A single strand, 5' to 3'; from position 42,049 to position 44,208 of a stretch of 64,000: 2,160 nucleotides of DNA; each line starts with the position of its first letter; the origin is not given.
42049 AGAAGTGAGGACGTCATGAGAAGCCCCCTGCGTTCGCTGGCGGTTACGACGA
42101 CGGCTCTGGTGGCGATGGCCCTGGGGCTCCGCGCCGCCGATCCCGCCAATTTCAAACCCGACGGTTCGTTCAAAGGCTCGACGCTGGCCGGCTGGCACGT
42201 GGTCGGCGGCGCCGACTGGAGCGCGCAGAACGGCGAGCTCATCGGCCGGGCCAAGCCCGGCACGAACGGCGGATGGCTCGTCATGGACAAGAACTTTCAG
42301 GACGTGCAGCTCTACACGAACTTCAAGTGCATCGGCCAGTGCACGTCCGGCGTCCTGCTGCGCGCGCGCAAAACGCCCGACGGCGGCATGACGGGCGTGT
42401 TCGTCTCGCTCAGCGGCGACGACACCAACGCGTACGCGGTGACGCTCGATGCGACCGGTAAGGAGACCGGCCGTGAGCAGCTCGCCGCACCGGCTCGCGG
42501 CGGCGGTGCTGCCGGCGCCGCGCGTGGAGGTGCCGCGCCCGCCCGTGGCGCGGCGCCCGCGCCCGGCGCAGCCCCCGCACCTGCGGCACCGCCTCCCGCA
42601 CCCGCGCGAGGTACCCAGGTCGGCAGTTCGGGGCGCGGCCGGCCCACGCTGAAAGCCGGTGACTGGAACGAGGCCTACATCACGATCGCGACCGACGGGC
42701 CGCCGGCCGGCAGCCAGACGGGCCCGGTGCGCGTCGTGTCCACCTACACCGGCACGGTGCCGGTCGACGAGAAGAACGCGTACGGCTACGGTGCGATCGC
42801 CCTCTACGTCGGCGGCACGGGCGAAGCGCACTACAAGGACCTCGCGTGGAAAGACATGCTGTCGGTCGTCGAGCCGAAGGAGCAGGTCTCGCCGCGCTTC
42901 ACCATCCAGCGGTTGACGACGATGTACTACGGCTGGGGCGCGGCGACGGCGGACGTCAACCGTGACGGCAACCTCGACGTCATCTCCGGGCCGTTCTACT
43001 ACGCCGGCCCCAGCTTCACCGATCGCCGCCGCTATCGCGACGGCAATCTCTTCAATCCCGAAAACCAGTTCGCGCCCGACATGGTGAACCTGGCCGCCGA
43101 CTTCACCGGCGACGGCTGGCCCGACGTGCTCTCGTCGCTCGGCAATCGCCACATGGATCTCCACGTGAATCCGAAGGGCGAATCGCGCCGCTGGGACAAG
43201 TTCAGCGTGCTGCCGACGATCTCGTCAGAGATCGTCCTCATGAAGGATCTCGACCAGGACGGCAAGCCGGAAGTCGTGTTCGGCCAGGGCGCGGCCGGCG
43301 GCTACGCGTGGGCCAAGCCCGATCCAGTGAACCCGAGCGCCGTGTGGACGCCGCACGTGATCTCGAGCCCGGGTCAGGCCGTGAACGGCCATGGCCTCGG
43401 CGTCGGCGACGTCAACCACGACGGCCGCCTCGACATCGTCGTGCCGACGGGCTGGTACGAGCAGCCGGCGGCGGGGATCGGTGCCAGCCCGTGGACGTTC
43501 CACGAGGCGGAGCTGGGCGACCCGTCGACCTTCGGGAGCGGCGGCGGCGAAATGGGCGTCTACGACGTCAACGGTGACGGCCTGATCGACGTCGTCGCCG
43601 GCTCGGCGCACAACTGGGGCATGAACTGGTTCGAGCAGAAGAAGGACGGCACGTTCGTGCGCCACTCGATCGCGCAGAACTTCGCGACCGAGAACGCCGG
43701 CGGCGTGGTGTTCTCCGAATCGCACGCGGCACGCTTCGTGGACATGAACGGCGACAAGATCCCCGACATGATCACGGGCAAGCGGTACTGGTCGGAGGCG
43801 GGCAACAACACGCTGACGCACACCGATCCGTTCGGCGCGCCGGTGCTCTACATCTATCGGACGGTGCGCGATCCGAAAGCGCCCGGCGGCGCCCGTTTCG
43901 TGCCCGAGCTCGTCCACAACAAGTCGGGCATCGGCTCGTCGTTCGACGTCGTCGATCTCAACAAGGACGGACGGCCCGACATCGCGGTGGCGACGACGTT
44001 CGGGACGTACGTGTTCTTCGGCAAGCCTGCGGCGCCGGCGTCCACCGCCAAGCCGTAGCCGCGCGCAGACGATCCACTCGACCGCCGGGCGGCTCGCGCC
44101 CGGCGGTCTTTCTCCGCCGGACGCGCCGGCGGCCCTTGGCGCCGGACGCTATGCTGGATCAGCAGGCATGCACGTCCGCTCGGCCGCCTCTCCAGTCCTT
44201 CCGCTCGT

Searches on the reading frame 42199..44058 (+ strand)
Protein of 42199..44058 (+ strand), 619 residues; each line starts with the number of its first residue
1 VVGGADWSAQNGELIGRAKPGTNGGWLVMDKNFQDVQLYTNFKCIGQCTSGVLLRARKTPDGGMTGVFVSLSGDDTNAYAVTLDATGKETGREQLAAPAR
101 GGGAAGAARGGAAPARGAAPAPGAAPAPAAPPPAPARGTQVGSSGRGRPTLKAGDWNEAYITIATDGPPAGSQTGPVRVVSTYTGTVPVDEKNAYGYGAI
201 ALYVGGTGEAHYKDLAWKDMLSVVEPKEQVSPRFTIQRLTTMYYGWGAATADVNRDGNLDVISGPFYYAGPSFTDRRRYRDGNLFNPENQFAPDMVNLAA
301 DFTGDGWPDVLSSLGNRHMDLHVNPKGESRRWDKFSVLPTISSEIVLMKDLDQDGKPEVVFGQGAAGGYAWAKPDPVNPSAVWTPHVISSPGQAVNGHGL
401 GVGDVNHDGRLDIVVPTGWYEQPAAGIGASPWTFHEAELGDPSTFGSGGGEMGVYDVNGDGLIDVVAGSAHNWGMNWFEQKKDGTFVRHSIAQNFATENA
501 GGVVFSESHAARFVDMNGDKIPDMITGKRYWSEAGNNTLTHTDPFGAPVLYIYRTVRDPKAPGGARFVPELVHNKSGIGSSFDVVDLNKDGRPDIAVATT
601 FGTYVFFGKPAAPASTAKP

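Call 23: search_protein_families(library=pfam, proteins=[window:42199-44058:+], max_evalue=0.0001)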
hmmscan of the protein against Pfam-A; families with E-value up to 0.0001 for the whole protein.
window:42199-44058:+ (619 aa): 4 families
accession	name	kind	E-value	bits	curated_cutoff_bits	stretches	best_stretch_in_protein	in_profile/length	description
PF13517.12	FG-GAP_3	-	1.8e-31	108.9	26.9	3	456-525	1-60/61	FG-GAP-like repeat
PF01839.29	FG-GAP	-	6.2e-22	77.5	22.1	1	579-603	2-26/37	FG-GAP repeat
PF06439.18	3keto-disac_hyd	-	2.3e-08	34.8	26.8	1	6-177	25-139/187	3-keto-disaccharide hydrolase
PF16743.10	PliI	-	7.9e-06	26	27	0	565-599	45-79/123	Periplasmic lysozyme inhibitor of I-type lysozyme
